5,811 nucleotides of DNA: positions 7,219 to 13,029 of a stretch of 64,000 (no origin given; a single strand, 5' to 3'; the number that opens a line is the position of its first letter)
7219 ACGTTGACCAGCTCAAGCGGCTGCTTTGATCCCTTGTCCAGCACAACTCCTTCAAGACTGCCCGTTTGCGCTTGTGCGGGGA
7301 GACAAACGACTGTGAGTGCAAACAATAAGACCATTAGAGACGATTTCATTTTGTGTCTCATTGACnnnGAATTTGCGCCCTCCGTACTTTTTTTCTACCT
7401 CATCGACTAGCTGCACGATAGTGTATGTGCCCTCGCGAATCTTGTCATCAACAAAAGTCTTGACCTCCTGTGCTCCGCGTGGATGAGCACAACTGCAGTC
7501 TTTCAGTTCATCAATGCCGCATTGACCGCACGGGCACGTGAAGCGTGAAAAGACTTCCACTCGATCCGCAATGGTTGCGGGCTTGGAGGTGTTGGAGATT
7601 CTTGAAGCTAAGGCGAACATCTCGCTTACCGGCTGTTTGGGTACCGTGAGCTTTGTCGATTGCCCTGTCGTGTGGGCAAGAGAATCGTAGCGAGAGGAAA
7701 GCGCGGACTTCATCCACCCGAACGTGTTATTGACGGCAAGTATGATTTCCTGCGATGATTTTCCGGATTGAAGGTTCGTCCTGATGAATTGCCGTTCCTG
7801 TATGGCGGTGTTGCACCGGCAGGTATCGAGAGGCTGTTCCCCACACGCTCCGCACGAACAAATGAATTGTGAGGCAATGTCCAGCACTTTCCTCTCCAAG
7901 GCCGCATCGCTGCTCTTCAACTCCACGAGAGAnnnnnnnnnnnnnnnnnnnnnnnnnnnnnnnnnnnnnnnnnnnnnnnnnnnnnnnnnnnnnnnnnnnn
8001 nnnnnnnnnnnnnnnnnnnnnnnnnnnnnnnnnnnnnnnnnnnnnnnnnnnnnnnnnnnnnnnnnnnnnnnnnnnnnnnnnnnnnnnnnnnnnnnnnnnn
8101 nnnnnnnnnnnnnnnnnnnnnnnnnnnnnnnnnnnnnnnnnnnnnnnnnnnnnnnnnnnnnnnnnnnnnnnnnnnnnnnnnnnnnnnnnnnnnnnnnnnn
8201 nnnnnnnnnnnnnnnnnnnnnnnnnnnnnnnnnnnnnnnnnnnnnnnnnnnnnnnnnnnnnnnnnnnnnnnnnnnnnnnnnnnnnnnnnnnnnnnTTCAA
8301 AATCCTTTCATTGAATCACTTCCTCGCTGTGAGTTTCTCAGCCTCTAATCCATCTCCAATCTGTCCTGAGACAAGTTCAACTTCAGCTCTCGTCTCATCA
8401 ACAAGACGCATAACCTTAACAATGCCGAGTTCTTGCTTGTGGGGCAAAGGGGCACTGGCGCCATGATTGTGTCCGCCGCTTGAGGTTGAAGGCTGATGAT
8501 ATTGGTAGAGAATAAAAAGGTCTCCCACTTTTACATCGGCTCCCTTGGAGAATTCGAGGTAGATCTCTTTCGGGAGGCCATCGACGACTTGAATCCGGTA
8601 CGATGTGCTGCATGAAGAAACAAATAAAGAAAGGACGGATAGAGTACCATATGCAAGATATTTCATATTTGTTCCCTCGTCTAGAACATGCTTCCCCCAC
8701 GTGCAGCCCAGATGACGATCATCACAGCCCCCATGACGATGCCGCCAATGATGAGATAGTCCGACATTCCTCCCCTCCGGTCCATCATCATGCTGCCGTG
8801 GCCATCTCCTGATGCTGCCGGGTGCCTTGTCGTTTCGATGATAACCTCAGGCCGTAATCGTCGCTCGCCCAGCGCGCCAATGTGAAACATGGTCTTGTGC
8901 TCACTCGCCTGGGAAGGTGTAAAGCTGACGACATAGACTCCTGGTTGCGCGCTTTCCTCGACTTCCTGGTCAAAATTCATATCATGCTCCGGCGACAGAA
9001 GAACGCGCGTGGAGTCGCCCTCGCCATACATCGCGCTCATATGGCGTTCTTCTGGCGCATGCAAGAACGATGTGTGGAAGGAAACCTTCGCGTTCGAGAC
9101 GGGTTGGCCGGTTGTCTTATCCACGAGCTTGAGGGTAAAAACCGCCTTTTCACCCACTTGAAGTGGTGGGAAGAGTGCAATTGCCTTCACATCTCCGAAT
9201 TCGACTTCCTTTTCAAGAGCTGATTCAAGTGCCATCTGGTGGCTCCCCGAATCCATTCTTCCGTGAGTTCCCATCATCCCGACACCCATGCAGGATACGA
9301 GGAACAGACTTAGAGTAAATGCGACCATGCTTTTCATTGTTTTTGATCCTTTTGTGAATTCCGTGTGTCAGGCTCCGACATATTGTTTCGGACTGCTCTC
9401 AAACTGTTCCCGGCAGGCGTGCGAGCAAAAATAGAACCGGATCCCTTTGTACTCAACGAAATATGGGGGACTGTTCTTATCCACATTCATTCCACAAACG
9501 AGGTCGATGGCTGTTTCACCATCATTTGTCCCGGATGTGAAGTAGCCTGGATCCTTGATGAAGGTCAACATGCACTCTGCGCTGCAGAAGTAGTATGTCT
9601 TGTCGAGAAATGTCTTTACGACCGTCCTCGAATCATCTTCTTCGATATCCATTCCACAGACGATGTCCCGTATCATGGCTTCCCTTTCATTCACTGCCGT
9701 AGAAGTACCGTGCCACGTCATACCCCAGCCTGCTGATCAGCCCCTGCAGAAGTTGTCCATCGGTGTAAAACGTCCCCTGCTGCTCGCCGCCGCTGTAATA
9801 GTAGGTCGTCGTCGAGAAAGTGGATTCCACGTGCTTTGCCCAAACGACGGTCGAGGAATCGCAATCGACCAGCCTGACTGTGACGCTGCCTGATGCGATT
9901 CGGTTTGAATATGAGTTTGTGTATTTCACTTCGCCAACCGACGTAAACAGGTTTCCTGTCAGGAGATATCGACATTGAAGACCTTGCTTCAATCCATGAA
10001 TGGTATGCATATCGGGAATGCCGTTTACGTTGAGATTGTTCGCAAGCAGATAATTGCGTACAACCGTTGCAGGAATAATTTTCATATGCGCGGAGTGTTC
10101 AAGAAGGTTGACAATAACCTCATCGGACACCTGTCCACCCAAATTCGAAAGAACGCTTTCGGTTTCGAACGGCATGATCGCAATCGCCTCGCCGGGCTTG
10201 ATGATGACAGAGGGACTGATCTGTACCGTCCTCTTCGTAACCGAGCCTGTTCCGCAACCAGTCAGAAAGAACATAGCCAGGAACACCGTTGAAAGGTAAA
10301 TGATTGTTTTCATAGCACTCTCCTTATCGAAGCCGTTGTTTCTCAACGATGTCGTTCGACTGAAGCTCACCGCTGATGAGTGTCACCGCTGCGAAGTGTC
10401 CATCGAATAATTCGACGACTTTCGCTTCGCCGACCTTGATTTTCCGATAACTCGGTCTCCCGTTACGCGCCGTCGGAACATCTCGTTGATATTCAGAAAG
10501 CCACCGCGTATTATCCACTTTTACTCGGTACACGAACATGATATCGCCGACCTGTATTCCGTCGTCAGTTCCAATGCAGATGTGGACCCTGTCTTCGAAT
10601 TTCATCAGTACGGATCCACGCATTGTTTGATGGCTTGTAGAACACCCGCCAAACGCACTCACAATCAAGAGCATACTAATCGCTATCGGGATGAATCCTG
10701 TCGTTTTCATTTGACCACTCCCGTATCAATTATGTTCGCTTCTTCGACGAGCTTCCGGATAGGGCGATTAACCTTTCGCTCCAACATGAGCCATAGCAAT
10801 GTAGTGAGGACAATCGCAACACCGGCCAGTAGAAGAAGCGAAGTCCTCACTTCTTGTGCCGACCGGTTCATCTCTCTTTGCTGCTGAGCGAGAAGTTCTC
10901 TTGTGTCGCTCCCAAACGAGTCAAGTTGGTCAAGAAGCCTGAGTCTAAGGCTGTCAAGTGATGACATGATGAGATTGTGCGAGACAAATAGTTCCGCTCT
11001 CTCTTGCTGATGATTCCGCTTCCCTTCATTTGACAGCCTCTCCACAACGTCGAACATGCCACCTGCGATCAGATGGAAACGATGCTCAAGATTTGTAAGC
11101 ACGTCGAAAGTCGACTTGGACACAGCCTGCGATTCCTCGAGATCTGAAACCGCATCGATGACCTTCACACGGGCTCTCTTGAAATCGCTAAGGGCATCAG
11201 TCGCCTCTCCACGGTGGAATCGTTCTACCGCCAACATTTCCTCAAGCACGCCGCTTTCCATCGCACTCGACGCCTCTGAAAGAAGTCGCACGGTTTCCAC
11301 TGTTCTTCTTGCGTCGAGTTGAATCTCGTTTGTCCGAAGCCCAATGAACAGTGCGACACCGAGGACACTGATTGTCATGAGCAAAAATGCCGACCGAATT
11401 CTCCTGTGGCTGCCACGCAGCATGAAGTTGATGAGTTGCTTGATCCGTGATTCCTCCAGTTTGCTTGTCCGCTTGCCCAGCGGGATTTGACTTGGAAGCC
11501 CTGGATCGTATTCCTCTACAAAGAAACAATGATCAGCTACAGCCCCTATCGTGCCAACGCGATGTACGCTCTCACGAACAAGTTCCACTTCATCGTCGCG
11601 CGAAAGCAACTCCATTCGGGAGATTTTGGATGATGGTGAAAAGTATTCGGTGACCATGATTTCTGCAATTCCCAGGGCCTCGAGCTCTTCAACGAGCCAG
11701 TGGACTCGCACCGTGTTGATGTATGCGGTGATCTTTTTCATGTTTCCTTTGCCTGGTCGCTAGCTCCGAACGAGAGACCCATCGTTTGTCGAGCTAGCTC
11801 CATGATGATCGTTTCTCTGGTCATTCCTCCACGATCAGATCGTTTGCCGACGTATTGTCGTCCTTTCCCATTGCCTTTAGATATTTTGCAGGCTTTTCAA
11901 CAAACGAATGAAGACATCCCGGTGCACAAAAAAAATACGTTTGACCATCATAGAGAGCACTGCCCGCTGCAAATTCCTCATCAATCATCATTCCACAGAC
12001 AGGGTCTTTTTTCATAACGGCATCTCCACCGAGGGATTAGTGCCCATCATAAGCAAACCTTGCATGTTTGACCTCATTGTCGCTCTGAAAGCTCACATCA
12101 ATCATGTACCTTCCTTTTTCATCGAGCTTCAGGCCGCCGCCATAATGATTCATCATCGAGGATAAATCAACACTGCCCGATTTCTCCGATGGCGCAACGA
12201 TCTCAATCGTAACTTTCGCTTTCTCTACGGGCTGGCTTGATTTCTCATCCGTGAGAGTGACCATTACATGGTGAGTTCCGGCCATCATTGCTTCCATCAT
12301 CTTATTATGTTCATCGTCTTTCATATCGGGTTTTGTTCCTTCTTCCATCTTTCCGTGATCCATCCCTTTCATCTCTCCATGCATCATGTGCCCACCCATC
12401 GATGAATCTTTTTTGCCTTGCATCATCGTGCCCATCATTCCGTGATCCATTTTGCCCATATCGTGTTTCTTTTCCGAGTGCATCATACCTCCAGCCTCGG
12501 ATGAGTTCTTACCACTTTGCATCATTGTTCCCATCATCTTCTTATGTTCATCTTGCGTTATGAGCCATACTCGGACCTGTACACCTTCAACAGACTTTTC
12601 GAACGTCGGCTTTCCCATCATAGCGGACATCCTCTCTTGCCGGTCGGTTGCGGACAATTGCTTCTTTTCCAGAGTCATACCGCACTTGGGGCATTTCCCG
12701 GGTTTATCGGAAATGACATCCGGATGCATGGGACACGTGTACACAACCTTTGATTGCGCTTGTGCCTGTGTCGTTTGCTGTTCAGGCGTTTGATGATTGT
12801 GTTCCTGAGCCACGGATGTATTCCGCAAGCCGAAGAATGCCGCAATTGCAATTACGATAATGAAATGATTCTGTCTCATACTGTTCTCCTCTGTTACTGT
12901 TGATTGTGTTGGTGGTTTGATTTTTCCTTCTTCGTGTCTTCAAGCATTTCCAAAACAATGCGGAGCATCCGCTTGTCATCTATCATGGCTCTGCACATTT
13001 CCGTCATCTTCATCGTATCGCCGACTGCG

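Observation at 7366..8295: Double zinc-ribbon membrane protein with two PCYCGC-like Cys modules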

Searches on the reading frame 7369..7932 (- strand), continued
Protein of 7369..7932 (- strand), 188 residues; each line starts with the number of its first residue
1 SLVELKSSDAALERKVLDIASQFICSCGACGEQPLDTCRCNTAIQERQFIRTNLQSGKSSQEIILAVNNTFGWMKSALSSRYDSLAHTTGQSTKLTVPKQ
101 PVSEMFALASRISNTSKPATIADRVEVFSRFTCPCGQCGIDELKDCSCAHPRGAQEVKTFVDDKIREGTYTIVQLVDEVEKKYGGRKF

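Call 78: find_encoding_contigs(protein=P0172, flank=8000, max_places=2)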
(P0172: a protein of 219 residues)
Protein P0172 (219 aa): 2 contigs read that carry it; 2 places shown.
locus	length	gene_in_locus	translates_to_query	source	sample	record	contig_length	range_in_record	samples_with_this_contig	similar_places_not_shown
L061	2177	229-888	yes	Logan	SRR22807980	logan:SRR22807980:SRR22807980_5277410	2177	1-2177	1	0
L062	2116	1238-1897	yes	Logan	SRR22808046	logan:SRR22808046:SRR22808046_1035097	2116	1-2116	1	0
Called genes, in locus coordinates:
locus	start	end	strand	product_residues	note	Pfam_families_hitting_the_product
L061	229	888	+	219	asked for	PF12773:DZR, PF13240:Zn_Ribbon_1 (weak), PF13248:Zn_ribbon_3 (faint), PF24463:DUF7577 (faint), PF13240:Zn_Ribbon_1 (weak), PF03918:CcmH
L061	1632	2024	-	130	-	PF02566:OsmC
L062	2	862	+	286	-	?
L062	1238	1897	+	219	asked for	PF12773:DZR, PF13240:Zn_Ribbon_1 (weak), PF13248:Zn_ribbon_3 (faint), PF24463:DUF7577 (faint), PF13240:Zn_Ribbon_1 (weak), PF03918:CcmH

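Call 79: find_encoding_contigs(protein=P0200, flank=8000, max_places=2)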
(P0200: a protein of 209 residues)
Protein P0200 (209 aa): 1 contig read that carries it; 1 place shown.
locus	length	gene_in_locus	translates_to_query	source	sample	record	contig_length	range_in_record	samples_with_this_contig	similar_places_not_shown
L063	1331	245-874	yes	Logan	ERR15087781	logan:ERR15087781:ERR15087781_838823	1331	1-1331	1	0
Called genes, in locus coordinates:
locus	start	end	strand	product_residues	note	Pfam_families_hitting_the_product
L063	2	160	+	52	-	?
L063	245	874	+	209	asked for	PF12773:DZR (weak), PF13240:Zn_Ribbon_1 (faint), PF03918:CcmH (faint)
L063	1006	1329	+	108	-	?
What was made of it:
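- Tried and rejected: Context look-ups for two single-module proteins returned only 1-2 kb contigs (calls 78, 79).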

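Call 86: find_homologous_proteins(query=L059:4853-5437:+, max_evalue=0.00001)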
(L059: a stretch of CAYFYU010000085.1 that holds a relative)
Query L059:4853-5437:+ (194 aa): 9 proteins with E <= 0.00001 among 123 candidates.
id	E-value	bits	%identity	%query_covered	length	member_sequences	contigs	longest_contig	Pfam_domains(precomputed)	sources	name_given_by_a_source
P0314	1.3e-128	445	100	100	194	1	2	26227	PF13240.12,PF12773.14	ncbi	-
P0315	2.0e-66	242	52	100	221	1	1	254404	PF13240.12,PF12773.14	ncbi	-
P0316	1.4e-65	239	75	73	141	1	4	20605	-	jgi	jgi:cytochrome c-type biogenesis protein CcmH/NrfF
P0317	6.1e-56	208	48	99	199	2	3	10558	PF13240.12,PF12773.14,PF13248.12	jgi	jgi:hypothetical protein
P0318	7.4e-28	116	32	98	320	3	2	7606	PF03918.20,PF13240.12,PF12773.14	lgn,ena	-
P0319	9.9e-26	109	65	37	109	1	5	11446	-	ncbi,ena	-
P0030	2.8e-24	104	30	98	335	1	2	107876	PF13240.12,PF12773.14,PF24463.2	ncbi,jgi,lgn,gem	-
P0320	6.2e-20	90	28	98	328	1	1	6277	PF03918.20,PF13240.12,PF12773.14,PF13248.12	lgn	-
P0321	8.9e-17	80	26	98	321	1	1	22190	PF03918.20,PF12773.14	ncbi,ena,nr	ncbi:MAG: zinc ribbon domain-containing protein [Bacteroidetes bacterium]|nr:zinc ribbon domain-cont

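Call 87: find_encoding_contigs(protein=P0315, flank=9000, max_places=1)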
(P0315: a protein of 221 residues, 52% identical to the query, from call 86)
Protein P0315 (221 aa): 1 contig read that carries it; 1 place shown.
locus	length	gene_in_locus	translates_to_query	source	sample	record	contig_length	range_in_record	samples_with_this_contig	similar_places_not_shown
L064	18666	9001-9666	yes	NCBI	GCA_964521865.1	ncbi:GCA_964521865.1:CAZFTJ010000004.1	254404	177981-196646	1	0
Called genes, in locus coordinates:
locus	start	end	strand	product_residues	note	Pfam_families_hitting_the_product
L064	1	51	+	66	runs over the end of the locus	-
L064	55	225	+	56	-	PF04945:YHS, PF08394:Arc_trans_TRASH (weak)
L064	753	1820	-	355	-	PF04945:YHS, PF03486:HI0933_like (faint), PF07992:Pyr_redox_2, PF13738:Pyr_redox_3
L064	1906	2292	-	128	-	PF03625:DUF302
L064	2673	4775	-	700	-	PF00122:E1-E2_ATPase, PF00702:Hydrolase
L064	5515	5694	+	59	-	-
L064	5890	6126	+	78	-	-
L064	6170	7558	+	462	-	PF00890:FAD_binding_2 (faint), PF01134:GIDA (faint), PF07992:Pyr_redox_2, PF12831:FAD_oxidored (faint), PF13738:Pyr_redox_3, PF00070:Pyr_redox, PF02852:Pyr_redox_dim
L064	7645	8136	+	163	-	PF00376:MerR, PF13411:MerR_1, PF09278:MerR-DNA-bind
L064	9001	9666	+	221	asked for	PF12773:DZR, PF13240:Zn_Ribbon_1 (weak)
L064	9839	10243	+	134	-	PF03100:CcmE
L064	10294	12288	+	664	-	PF01578:Cytochrom_C_asm, PF16327:CcmF_C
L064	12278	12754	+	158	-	PF03918:CcmH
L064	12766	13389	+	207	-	PF17032:Zn_ribbon_15 (faint), PF12172:zf-ChsH2 (faint), PF18912:DZR_2 (faint), PF12773:DZR, PF12773:DZR, PF13240:Zn_Ribbon_1 (weak), PF13248:Zn_ribbon_3 (weak), PF13240:Zn_Ribbon_1 (weak), +1 more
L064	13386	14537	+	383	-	-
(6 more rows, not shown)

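Call 88: find_encoding_contigs(protein=P0317, flank=9000, max_places=1)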
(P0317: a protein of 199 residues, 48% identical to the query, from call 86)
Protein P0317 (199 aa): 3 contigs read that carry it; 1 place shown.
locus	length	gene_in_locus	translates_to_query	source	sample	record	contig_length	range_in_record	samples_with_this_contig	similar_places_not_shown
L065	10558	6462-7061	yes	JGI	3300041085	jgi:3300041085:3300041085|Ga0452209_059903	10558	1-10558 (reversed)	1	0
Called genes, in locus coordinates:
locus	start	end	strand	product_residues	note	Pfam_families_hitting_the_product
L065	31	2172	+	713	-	PF03460:NIR_SIR_ferr, PF01077:NIR_SIR, PF03460:NIR_SIR_ferr, PF01077:NIR_SIR, PF01206:TusA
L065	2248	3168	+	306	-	PF00291:PALP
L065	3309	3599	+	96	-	PF07009:NusG_II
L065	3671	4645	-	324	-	PF02683:DsbD_TM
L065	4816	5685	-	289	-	PF00578:AhpC-TSA, PF08534:Redoxin, PF00255:GSHPx (weak), PF00085:Thioredoxin, PF13905:Thioredoxin_8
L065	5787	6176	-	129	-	-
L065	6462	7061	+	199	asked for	PF12773:DZR, PF13240:Zn_Ribbon_1 (weak), PF13248:Zn_ribbon_3 (faint), PF13240:Zn_Ribbon_1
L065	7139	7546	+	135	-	PF03100:CcmE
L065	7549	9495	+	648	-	PF01578:Cytochrom_C_asm, PF05140:ResB (faint), PF16327:CcmF_C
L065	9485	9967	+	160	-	PF03918:CcmH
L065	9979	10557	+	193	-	?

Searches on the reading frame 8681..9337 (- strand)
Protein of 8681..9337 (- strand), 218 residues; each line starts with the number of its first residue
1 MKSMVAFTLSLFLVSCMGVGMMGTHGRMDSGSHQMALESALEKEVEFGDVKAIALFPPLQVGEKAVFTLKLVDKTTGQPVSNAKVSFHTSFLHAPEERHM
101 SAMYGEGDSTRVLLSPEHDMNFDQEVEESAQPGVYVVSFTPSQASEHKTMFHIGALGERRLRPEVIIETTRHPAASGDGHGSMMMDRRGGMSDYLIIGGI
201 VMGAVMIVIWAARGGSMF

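Call 6: search_protein_families(library=pfam, proteins=[window:8681-9337:-], max_evalue=0.01)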
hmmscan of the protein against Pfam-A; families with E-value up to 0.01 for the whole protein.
window:8681-9337:- (218 aa): 1 family
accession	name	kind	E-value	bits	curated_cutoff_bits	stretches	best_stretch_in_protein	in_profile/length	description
PF13115.11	YtkA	-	0.0023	19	25.9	0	57-98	15-53/85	YtkA-like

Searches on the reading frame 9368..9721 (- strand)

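Call 6: search_protein_families(library=pfam, proteins=[window:9368-9721:-], max_evalue=0.01)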
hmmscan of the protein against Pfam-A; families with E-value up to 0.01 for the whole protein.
window:9368-9721:- (117 aa): 6 families
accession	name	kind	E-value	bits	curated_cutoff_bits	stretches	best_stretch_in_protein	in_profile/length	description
PF04945.19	YHS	-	8.3e-20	71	30.3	2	72-116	2-45/47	YHS domain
PF24273.1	TRASH_HVO_1752_C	-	0.00014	22.4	27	0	76-109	7-38/47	HVO_1752, C-terminal TRASH domain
PF24461.1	DUF7576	-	0.0003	21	27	0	21-51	22-55/60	Family of unknown function (DUF7576)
PF08394.17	Arc_trans_TRASH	-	0.0007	20.1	27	0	76-108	6-36/43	Archaeal TRASH domain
PF06467.20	zf-FCS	-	0.0011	19.1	22.4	0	40-52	25-37/39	MYM-type Zinc finger with FCS sequence motif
PF12018.13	FAP206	-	0.0039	17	33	0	38-64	224-250/272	Domain of unknown function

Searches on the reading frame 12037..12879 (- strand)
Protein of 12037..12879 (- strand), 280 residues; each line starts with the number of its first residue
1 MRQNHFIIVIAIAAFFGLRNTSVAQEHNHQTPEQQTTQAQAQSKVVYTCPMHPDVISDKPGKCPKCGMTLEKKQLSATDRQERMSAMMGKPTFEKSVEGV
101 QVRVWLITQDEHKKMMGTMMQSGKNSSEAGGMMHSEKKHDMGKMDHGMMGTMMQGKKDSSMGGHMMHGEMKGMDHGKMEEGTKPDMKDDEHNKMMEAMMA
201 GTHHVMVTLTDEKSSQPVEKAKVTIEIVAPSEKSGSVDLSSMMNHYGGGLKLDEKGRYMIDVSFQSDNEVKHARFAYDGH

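Call 7: search_protein_families(library=pfam, proteins=[window:12037-12879:-], max_evalue=0.01)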
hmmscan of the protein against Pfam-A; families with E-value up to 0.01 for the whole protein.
window:12037-12879:- (280 aa): 2 families
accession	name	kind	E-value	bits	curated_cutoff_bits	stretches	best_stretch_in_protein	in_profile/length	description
PF19335.5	HMBD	-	1.7e-16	60.3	23.6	1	46-73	1-28/28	Heavy metal binding domain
PF22091.2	DUF6941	-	0.00065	20.5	27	1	200-265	50-113/125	Family of unknown function (DUF6941)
